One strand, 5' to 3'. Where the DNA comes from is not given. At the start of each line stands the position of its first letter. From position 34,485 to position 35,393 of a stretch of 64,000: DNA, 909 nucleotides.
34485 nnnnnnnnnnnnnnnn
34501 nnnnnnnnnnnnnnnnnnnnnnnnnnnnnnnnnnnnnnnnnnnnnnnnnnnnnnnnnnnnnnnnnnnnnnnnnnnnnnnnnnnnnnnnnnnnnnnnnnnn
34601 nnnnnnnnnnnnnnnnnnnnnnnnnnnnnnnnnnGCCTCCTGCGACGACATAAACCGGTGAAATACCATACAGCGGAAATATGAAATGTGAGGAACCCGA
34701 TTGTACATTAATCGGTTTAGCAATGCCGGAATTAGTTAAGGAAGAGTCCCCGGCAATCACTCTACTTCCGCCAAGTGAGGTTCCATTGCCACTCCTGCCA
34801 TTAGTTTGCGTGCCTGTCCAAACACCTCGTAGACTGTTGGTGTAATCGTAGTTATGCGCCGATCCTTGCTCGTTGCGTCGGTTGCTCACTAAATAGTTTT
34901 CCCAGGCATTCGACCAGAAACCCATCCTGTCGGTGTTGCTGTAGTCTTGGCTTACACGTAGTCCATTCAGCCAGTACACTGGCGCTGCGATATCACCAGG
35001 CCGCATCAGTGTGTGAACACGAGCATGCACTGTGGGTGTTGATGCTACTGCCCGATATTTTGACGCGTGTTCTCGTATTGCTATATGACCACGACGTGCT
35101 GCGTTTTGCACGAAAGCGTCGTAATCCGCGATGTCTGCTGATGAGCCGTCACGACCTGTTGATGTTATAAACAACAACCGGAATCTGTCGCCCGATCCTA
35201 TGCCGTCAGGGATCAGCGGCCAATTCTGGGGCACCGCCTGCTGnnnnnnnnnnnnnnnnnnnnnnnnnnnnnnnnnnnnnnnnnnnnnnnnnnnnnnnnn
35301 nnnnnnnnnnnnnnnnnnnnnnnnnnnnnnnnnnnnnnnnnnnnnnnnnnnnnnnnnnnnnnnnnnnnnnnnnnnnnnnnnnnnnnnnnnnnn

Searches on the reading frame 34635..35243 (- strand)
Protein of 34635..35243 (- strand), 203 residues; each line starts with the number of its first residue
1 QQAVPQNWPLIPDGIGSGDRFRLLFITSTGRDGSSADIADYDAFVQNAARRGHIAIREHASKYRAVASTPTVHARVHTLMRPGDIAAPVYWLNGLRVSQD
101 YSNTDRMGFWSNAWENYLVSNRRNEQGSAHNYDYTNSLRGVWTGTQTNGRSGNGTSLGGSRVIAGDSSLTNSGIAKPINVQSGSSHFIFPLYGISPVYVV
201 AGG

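Call 45: search_protein_families(library=pfam, proteins=[window:34635-35243:-], max_evalue=5)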
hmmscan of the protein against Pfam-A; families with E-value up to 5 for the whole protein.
seq(203 aa): 0 families

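Call 50: search_solved_structures(query=A2, max_evalue=10)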
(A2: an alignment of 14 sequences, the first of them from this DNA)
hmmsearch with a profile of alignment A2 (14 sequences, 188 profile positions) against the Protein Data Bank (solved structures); distinct sequences matched with E-value up to 10: 3.
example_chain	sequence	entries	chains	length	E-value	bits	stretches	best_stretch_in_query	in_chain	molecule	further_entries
5jx2_A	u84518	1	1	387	2.4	11.6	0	65-118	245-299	Glucose/galactose-binding lipoprotein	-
6bgc_A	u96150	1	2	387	2.4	11.5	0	65-118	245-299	Glucose/galactose-binding lipoprotein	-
6bgd_A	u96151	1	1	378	2.6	11.5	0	65-118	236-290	Glucose/galactose-binding lipoprotein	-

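Call 57: predict_structure(alignment_id=A2)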
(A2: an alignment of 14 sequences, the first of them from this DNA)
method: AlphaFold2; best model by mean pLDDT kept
length: 197 residues; sequences in the alignment: 14
mean_pLDDT: 83.0   pTM: 0.85
mean pLDDT of the five models: 83.0, 82.4, 78.0, 75.8, 74.8
residues with pLDDT >= 90: 98; 70-90: 58; 50-70: 27; < 50: 14
segments of 3 or more residues with pLDDT < 50: 132-135, 164-167, 176-181
pLDDT, mean of each block of 10 residues (from residue 1): 95 95 92 95 98 98 93 88 91 82 78 86 83 63 79 71 51 52 78 96
secondary structure, 60 per line:
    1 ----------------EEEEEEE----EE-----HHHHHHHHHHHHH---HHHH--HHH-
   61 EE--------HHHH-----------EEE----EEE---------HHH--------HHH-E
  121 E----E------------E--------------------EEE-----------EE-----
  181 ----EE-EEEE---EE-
elements in order: E17-23 H35-47 H51-54 H71-74 E86-88 E93-95 E160-162 E188-191

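Call 59: fold_search(model_id=the predicted structure, library=pdb)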
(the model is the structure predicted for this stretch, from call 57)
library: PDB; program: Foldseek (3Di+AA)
matches with E <= 10: 8; with E <= 0.001: 3
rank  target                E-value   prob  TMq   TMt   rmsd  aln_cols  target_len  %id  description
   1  1bnl_A                3.9e-04  1.00  0.62  0.67   4.1       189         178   17  ZINC DEPENDENT DIMERS OBSERVED IN CRYSTALS OF HUMAN ENDOSTATIN (released 1998-10-14)
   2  1dy1                  4.5e-04  1.00  0.63  0.67   4.1       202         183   13  Murine endostatin, crystal form III (released 2001-01-21)
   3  1koe                  6.2e-04  1.00  0.59  0.66   4.3       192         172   14  ENDOSTATIN (released 1999-02-16)
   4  1dy0                  1.6e-03  1.00  0.63  0.68   4.0       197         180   14  Murine endostatin, crystal form II (released 2000-04-11)
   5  1dy2                  5.6e-03  1.00  0.57  0.65   4.3       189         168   15  Murine collagen alpha1(XV), endostatin domain (released 2001-01-21)
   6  3fd4_A                2.8e+00  0.05  0.27  0.35  11.3       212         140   12  Crystal Structure of Epstein-Barr virus gp42 protein (released 2009-06-23)
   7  3fd4_B                3.0e+00  0.02  0.22  0.28  14.7       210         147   12  Crystal Structure of Epstein-Barr virus gp42 protein (released 2009-06-23)
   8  6rxe_B                6.5e+00  0.01  0.09  0.04  18.7        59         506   22  Crystal Structure of Bifidobacterium longum Multiple Inositol Polyphosphate Phosphatase Complex with Inositol Hexasulf (released 2020-07-08)

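Call 61: find_related_loci(query=A2, collection=metagenome_contigs, flank=3000)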
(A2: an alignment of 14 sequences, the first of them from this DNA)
Query A2 (197 aa) in metagenome_contigs; peptide patterns used: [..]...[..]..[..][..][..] (x = any residue, [..] = any of these).
64 stretches matched a pattern; 15 encode a relative of the query (tblastn E <= 1e-3); 15 distinct loci.
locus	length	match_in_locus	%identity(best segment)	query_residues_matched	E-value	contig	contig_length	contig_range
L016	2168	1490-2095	35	5-197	2e-31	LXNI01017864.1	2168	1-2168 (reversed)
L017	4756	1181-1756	36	4-197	4e-30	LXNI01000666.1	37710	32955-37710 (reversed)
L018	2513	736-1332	37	1-197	5e-30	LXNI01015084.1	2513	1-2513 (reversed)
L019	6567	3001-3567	36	1-197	8e-27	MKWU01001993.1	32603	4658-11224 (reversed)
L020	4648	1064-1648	35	1-197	1e-26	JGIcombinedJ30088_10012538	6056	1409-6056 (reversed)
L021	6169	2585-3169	34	1-197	4e-26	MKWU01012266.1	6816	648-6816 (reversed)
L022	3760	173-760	35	1-197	1e-25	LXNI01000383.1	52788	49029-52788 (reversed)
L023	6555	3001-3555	36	4-197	1e-22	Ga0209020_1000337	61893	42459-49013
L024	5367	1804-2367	32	1-197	2e-22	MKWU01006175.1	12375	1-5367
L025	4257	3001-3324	43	1-113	3e-22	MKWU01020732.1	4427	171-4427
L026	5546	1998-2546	29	1-197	1e-21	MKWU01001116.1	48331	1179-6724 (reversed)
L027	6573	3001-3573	31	1-197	1e-20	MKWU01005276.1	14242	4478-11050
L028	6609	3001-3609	31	1-197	9e-20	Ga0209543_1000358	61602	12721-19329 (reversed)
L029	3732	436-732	41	1-100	2e-16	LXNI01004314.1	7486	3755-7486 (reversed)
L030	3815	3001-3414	35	1-146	4e-14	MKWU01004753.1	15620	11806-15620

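Call 85: search_protein_representatives(alignment_id=A2)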
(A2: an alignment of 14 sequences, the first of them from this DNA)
Query: 14 sequences, 188 profile positions. Proteins with E-value up to 0.001 (for the whole library): 6218; up to 1e-10: 4685; up to 1e-30: 1515. The best 150 are listed.
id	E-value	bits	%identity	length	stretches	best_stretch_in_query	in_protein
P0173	0.0e+00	2086.9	-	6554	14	1-188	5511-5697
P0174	0.0e+00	1805.8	-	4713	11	1-188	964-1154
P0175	0.0e+00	1369.6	-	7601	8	1-188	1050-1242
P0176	0.0e+00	1356.7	-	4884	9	1-188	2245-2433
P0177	0.0e+00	1337.8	-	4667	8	1-188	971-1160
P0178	0.0e+00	1210.4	-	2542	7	3-188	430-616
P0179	0.0e+00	1205.7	-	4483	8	2-188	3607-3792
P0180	0.0e+00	1203.0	-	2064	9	1-188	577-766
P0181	0.0e+00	1185.4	-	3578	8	1-188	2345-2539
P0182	0.0e+00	1038.2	-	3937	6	1-188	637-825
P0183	0.0e+00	1017.9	-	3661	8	1-188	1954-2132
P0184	6.4e-296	988.4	-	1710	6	1-188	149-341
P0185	5.6e-294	982.1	-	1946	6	1-188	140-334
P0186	1.4e-255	856.9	-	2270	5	3-188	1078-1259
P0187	5.6e-255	854.9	-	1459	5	1-188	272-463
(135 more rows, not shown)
